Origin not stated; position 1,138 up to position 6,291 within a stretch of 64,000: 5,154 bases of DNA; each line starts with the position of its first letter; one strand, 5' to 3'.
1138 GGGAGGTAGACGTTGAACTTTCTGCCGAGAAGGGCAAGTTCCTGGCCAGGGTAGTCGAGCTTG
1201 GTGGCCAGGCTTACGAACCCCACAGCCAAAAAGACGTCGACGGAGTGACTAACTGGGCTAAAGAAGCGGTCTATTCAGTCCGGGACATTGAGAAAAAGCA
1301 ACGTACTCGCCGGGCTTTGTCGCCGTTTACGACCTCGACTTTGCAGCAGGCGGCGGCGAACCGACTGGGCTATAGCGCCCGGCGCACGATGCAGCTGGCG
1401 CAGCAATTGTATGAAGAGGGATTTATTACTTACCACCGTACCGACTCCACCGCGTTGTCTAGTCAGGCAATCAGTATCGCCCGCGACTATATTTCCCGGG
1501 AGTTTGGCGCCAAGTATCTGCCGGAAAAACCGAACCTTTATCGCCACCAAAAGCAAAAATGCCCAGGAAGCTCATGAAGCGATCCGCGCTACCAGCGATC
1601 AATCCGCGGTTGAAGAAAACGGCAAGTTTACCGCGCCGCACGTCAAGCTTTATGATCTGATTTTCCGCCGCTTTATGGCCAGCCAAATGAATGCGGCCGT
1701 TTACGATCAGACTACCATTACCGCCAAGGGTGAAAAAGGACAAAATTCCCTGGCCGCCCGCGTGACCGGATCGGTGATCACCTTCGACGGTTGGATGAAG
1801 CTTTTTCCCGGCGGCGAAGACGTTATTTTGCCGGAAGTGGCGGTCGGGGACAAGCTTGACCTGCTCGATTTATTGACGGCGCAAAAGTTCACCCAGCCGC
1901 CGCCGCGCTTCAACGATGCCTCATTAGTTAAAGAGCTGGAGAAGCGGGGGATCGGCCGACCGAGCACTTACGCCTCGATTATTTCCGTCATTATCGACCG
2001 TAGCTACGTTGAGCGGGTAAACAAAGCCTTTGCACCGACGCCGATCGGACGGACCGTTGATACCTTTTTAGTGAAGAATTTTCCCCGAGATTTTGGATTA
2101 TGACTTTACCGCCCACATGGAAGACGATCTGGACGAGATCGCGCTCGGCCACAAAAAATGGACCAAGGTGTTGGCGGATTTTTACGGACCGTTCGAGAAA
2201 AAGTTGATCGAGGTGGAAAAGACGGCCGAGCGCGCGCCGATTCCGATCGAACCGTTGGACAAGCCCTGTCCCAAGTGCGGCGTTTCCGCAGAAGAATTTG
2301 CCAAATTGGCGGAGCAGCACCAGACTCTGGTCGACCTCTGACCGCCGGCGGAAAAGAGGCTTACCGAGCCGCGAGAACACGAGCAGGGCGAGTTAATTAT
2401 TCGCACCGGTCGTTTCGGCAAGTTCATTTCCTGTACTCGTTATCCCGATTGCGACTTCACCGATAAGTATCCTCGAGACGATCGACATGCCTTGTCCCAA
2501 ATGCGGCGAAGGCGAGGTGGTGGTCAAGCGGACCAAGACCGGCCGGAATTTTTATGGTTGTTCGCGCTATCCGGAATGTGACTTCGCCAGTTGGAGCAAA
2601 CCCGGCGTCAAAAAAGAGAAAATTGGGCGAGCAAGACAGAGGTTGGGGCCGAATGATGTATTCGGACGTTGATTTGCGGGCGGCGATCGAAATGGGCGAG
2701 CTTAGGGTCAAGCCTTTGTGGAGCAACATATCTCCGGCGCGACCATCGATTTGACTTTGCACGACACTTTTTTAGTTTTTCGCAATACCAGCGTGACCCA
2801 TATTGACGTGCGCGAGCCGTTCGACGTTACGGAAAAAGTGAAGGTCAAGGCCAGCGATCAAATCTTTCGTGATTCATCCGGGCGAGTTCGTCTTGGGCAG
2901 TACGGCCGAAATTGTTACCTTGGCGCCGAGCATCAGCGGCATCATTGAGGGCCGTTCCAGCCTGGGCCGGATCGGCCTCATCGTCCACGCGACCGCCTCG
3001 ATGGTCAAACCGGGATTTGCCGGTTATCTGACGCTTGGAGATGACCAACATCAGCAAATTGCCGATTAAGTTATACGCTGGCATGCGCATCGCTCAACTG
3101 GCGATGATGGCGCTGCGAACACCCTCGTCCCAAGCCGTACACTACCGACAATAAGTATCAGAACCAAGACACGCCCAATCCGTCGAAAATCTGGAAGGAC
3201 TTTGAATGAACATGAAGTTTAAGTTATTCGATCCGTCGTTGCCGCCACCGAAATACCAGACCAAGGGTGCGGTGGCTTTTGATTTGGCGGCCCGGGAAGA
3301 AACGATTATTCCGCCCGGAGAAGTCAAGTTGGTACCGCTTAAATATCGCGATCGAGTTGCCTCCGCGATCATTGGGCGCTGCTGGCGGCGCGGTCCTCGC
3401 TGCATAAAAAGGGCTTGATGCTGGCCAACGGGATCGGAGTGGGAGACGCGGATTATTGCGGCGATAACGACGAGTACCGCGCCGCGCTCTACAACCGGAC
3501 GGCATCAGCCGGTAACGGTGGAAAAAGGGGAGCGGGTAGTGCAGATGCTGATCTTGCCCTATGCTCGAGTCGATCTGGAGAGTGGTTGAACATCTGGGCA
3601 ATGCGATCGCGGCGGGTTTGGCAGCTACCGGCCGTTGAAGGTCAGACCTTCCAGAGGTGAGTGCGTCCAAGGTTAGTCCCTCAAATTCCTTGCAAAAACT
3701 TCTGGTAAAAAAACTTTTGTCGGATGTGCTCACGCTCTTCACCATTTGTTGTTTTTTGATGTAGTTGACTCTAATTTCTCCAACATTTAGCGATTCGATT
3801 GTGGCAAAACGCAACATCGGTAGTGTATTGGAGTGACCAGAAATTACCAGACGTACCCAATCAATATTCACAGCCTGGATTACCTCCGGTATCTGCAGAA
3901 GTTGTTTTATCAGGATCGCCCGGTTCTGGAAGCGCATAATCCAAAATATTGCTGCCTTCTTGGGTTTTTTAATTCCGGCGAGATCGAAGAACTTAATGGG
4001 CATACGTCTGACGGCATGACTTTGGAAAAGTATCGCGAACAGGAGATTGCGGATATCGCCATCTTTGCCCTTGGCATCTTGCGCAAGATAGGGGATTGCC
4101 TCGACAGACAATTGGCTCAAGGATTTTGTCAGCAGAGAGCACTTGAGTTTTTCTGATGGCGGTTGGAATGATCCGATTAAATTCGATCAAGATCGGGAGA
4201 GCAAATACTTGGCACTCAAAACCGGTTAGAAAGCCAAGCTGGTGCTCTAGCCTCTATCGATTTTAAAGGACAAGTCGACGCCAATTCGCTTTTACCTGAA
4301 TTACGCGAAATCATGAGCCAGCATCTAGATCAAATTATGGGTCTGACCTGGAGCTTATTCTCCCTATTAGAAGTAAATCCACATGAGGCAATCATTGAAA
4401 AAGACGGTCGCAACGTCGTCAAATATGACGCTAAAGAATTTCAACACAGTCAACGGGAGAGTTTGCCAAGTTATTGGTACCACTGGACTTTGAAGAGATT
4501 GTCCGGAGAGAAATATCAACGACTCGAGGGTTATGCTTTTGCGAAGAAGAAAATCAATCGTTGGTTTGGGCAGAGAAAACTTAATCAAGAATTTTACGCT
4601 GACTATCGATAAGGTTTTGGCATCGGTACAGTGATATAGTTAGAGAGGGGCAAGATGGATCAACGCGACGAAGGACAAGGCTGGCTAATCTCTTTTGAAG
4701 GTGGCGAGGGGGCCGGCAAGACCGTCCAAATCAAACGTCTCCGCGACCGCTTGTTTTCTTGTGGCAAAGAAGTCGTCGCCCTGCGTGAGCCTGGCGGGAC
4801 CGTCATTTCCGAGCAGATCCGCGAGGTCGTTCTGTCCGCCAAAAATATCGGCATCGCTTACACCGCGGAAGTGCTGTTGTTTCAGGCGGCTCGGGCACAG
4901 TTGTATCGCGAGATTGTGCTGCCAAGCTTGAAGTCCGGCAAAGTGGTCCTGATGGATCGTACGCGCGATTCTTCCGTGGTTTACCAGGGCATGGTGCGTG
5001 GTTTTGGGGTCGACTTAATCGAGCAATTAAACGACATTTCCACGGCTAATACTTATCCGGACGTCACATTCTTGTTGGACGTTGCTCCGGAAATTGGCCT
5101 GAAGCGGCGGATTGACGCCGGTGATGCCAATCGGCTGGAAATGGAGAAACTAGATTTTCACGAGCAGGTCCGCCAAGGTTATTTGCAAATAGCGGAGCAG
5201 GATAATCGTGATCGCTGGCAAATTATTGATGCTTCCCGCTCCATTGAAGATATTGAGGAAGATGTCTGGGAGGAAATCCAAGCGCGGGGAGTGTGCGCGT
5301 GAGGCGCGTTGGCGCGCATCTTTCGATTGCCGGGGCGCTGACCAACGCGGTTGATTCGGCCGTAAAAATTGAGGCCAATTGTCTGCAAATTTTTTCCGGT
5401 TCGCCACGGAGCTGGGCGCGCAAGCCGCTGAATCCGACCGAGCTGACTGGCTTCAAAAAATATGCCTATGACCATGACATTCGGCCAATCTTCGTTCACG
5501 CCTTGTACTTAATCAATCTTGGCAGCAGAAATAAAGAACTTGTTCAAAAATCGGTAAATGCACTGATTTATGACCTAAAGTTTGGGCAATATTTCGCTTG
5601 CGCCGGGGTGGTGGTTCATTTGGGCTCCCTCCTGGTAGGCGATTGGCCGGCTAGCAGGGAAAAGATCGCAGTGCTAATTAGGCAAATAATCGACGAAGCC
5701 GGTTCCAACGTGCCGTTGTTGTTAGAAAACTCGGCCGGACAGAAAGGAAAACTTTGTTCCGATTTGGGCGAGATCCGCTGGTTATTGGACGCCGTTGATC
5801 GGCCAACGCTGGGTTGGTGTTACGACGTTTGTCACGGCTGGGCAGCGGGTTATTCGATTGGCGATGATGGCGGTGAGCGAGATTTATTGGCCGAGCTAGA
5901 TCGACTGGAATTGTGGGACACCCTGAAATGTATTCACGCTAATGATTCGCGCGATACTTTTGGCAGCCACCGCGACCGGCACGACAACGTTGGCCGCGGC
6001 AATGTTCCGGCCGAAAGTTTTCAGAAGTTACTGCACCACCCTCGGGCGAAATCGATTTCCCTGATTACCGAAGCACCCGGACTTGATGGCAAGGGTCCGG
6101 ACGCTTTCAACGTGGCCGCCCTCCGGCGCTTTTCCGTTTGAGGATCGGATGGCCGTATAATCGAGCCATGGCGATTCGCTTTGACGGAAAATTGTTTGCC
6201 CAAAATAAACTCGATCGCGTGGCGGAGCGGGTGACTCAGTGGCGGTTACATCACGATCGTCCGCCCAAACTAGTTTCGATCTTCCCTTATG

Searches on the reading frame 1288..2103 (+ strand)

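Call 69: search_protein_families(library=pfam, proteins=[window:1288-2103:+], max_evalue=0.001)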
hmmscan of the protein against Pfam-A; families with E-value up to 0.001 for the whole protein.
window:1288-2103:+ (271 aa): 1 family
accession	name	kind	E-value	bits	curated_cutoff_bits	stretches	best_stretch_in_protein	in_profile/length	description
PF01131.25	Topoisom_bac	-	1.3e-47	163.1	35.1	1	87-266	201-381/411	DNA topoisomerase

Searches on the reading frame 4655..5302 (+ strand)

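Call 69: search_protein_families(library=pfam, proteins=[window:4655-5302:+], max_evalue=0.001)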
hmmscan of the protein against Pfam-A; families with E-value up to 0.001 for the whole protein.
window:4655-5302:+ (215 aa): 2 families
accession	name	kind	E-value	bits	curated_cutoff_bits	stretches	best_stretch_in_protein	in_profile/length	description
PF02223.23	Thymidylate_kin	-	5.5e-45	153.8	27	1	14-204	1-185/185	Thymidylate kinase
PF13521.12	AAA_28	-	2.7e-09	37.9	27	1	12-173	2-143/164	AAA domain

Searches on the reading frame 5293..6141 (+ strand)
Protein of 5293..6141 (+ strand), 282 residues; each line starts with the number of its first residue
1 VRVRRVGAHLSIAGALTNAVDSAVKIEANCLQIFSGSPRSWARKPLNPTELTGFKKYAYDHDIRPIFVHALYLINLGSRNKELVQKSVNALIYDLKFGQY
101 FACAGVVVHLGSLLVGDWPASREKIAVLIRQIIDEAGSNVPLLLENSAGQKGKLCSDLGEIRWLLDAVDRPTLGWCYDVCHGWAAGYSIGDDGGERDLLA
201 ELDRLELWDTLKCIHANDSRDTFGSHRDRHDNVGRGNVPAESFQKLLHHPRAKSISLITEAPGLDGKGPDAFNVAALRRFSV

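Call 69: search_protein_families(library=pfam, proteins=[window:5293-6141:+], max_evalue=0.001)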
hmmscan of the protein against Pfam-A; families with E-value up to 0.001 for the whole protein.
window:5293-6141:+ (282 aa): 1 family
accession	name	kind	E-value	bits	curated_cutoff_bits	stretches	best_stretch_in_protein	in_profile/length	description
PF01261.30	AP_endonuc_2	-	7.1e-35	121.3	31.1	1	21-263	2-231/249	Xylose isomerase-like TIM barrel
